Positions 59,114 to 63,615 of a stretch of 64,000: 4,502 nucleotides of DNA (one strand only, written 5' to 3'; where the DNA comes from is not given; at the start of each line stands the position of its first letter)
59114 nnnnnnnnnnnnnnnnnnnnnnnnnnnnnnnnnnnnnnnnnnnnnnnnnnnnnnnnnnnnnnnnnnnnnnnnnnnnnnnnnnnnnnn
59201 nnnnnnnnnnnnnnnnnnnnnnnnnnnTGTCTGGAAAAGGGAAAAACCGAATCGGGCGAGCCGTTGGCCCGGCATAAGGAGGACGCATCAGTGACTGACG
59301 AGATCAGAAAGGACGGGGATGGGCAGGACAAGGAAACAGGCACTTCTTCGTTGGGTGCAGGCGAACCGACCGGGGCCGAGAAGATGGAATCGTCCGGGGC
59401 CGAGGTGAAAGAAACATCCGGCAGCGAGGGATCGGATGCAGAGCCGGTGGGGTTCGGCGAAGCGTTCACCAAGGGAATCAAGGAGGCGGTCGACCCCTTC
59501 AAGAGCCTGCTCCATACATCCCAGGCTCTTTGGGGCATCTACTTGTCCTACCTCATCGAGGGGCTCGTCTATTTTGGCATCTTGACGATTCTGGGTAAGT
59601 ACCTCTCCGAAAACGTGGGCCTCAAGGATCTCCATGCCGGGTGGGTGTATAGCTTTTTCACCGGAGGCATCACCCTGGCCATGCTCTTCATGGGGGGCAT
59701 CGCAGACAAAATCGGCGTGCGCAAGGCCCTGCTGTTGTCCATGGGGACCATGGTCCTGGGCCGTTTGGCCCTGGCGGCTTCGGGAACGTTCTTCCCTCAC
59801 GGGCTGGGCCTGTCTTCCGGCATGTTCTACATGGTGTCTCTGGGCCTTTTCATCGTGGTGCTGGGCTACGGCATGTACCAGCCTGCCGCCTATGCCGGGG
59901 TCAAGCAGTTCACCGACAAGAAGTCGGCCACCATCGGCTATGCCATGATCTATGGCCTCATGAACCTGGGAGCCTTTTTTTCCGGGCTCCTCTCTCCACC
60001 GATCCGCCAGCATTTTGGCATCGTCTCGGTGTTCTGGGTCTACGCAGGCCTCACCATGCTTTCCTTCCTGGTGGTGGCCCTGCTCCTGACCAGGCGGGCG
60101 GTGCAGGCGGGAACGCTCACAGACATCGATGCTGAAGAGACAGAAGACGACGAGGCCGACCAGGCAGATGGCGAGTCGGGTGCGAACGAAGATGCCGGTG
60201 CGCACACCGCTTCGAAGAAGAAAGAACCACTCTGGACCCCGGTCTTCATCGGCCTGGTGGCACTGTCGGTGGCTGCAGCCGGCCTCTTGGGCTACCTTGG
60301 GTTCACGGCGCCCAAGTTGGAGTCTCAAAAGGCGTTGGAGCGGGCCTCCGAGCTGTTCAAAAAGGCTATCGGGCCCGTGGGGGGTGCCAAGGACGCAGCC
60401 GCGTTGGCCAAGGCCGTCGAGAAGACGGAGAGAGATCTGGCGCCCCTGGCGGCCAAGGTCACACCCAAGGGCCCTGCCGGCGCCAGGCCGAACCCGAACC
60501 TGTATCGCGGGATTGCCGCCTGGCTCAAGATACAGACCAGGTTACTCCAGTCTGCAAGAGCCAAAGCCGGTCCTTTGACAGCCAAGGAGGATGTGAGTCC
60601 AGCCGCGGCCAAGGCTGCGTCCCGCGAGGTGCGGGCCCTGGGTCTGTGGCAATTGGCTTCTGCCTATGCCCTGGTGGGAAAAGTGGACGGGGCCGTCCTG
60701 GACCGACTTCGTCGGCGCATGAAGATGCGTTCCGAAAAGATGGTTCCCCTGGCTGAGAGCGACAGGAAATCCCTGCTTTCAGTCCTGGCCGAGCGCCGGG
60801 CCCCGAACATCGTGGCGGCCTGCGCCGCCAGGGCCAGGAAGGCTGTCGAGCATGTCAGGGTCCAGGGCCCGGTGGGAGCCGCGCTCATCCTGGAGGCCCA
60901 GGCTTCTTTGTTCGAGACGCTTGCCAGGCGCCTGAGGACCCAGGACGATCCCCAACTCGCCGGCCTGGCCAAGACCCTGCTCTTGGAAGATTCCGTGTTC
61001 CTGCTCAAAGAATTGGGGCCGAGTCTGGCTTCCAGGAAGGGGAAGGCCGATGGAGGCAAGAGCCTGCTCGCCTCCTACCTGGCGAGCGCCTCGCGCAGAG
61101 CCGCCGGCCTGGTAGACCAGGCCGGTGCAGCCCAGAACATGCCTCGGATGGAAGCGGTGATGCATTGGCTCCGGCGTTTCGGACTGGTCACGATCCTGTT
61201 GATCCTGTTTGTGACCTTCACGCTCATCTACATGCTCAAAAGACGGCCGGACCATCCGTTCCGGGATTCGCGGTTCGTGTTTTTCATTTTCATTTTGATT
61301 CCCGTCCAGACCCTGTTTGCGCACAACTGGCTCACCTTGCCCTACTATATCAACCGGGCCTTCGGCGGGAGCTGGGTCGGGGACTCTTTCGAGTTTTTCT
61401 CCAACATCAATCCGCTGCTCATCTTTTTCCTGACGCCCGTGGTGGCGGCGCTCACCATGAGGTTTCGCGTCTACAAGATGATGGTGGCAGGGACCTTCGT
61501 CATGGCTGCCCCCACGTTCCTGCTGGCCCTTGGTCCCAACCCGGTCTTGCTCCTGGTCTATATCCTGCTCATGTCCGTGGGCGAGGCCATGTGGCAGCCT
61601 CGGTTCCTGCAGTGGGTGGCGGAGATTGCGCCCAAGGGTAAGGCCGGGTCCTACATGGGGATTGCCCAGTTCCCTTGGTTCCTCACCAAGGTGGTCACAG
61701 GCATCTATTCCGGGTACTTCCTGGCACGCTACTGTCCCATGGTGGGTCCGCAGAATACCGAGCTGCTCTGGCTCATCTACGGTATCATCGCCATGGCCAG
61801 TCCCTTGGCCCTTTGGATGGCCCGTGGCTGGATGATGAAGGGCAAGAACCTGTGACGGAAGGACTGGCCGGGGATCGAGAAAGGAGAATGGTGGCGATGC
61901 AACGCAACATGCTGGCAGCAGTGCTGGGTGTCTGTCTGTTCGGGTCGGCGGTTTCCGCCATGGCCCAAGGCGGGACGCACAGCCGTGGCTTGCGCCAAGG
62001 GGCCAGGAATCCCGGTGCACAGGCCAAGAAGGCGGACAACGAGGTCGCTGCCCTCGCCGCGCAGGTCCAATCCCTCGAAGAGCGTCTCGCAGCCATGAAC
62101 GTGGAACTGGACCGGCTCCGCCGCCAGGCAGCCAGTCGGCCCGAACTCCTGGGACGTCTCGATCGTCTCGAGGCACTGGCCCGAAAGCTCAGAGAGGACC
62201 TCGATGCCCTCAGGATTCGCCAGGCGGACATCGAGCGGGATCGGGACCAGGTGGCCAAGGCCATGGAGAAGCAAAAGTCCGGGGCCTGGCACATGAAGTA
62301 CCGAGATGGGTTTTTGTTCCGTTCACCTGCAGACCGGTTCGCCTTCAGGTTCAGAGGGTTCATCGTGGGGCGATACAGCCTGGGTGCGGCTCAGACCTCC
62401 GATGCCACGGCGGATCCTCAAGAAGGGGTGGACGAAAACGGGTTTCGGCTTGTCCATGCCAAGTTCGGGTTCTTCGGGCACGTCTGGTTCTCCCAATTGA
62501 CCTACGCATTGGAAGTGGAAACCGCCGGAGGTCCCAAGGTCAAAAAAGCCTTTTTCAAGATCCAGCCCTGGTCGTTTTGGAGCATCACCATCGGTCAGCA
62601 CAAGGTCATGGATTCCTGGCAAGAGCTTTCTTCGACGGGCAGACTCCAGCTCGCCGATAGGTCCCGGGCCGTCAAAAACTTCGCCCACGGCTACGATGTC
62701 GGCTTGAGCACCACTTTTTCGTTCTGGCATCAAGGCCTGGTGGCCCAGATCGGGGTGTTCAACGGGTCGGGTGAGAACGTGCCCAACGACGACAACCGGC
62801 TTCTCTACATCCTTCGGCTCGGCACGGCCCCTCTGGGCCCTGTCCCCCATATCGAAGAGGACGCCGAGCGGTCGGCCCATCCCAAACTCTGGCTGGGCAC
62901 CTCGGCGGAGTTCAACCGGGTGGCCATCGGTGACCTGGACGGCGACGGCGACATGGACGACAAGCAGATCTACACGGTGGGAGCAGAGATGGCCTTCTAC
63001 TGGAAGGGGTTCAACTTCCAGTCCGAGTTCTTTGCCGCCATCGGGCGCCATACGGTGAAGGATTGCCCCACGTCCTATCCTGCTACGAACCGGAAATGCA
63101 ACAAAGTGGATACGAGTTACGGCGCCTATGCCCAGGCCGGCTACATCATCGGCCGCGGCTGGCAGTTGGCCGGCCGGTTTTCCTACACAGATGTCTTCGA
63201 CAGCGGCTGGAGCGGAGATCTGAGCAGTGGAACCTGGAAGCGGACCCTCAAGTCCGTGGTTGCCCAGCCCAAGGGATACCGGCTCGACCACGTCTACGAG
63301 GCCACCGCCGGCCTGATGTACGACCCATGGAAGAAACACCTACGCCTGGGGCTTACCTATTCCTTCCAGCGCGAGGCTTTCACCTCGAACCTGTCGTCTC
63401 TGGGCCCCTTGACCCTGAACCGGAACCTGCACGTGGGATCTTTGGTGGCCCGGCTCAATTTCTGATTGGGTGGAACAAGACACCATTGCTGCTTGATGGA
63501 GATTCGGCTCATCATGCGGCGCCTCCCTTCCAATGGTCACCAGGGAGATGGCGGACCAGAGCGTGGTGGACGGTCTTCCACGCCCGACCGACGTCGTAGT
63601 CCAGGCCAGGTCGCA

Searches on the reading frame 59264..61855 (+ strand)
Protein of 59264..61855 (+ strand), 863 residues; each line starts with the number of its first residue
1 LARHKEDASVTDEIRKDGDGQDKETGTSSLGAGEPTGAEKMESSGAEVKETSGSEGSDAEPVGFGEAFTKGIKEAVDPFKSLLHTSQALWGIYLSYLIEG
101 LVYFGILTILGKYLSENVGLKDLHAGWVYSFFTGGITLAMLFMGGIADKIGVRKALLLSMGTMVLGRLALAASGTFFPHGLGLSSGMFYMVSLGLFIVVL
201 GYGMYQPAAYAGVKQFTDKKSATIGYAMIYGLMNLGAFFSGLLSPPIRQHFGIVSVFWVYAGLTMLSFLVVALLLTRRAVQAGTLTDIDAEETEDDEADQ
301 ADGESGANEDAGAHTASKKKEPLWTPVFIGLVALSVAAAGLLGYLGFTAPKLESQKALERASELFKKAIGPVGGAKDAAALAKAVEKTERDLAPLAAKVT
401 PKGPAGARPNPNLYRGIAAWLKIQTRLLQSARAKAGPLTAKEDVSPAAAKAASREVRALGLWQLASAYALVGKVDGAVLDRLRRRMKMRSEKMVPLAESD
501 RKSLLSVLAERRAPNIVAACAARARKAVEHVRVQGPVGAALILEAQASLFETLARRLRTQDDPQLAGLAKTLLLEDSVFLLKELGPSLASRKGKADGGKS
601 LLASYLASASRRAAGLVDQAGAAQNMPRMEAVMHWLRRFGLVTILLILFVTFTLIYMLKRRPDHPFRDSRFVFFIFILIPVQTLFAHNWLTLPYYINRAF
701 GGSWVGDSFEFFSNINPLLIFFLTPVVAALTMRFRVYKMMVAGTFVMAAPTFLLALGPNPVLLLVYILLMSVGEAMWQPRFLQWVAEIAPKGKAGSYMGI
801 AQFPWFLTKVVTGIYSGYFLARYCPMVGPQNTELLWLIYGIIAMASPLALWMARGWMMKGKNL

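Call 11: search_protein_families(library=pfam, proteins=[window:59264-61855:+], max_evalue=5)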
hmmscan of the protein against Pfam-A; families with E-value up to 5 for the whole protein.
window:59264-61855:+ (863 aa): 1 family
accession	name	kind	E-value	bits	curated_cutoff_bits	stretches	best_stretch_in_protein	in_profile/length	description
PF07690.21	MFS_1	-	1.8e-31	109.8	33.4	2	93-346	2-226/347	Major Facilitator Superfamily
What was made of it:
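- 59291..61855 (+): MFS transporter (854 aa) with a roughly 280-aa helical soluble insert between its two six-helix halves. It lies in the same operon. Pfam MFS_1 at 1.8e-31 (call 11).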

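Call 66: search_protein_families(library=ncbifam, proteins=[window:59291-61855:+], max_evalue=1e-10)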
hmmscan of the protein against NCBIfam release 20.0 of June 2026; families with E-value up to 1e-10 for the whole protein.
window:59291-61855:+ (854 aa): 0 families

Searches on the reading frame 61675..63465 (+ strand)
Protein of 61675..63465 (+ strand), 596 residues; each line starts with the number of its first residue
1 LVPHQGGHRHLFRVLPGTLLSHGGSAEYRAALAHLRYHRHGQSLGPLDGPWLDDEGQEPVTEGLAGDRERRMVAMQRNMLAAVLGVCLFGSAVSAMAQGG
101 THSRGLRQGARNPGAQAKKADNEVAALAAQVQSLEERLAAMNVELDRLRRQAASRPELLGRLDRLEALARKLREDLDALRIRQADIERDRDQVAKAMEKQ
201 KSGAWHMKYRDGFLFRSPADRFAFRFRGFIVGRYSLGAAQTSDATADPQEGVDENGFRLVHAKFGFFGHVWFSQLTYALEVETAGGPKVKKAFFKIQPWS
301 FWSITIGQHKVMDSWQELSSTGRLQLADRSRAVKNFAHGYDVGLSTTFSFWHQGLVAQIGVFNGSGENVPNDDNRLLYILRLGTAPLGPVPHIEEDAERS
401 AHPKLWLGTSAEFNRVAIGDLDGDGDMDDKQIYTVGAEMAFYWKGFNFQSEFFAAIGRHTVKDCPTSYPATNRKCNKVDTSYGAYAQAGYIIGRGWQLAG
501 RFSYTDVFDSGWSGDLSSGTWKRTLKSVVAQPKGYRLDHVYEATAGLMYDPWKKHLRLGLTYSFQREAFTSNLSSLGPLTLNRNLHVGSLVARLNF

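Call 11: search_protein_families(library=pfam, proteins=[window:61675-63465:+], max_evalue=5)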
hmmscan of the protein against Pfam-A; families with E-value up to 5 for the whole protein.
window:61675-63465:+ (596 aa): 17 families
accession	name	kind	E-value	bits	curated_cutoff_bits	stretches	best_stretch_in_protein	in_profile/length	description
PF07396.17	Porin_O_P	-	1.6e-09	38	20.9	1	271-563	44-342/370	Phosphate-selective porin O and P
PF20379.3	DUF6674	-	0.0039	17.3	28.5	1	116-151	16-51/251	Family of unknown function (DUF6674)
PF11932.13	DUF3450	-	0.0056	16.5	32.6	1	103-199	18-104/241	Protein of unknown function (DUF3450)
PF13517.12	FG-GAP_3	-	0.013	16.5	26.9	1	405-428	35-58/61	FG-GAP-like repeat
PF17253.7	DUF5320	-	0.051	15.2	27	1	84-148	20-99/99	Family of unknown function (DUF5320)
PF06299.18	DUF1045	-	0.065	13.7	24.3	1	123-201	13-92/159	Protein of unknown function (DUF1045)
PF13851.11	GAS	-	0.074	12.9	32.3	1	116-196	41-121/200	Growth-arrest specific micro-tubule binding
PF16516.10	CC2-LZ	-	0.076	13.9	35.3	1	118-201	10-93/100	Leucine zipper of domain CC2 of NEMO, NF-kappa-B essential modulator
PF14362.11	DUF4407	-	0.096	12.4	31.3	1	113-200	132-225/297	Domain of unknown function (DUF4407)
PF05227.19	CHASE3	-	0.14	12.5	28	1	131-200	41-112/138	CHASE3 domain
PF01499.21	Herpes_UL25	-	0.14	11.2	25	1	111-194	23-102/555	Herpesvirus UL25 family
PF01839.29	FG-GAP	-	0.37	11.2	22.1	1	415-428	4-17/37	FG-GAP repeat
PF08654.15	DASH_Dad2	-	0.44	11.4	26.9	1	159-199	11-51/99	DASH complex subunit Dad2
PF18595.6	Nuf2_DHR10-like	-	1.1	9.8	28.4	1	117-155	66-104/117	Nuf2, DHR10-like domain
PF16526.10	CLZ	-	1.2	10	26.7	1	114-154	23-63/71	C-terminal leucine zipper domain of cyclic nucleotide-gated channels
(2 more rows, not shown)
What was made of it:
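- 61897..63465 (+): Porin_O_P-type outer-membrane porin (522 aa) with a signal peptide and a coiled-coil N-terminus. It is the last gene of the unit. Pfam Porin_O_P at 1.6e-9 (call 11).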

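Call 66: search_protein_families(library=ncbifam, proteins=[window:61897-63465:+], max_evalue=1e-10)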
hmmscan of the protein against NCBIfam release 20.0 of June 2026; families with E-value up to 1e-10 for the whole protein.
window:61897-63465:+ (522 aa): 0 families
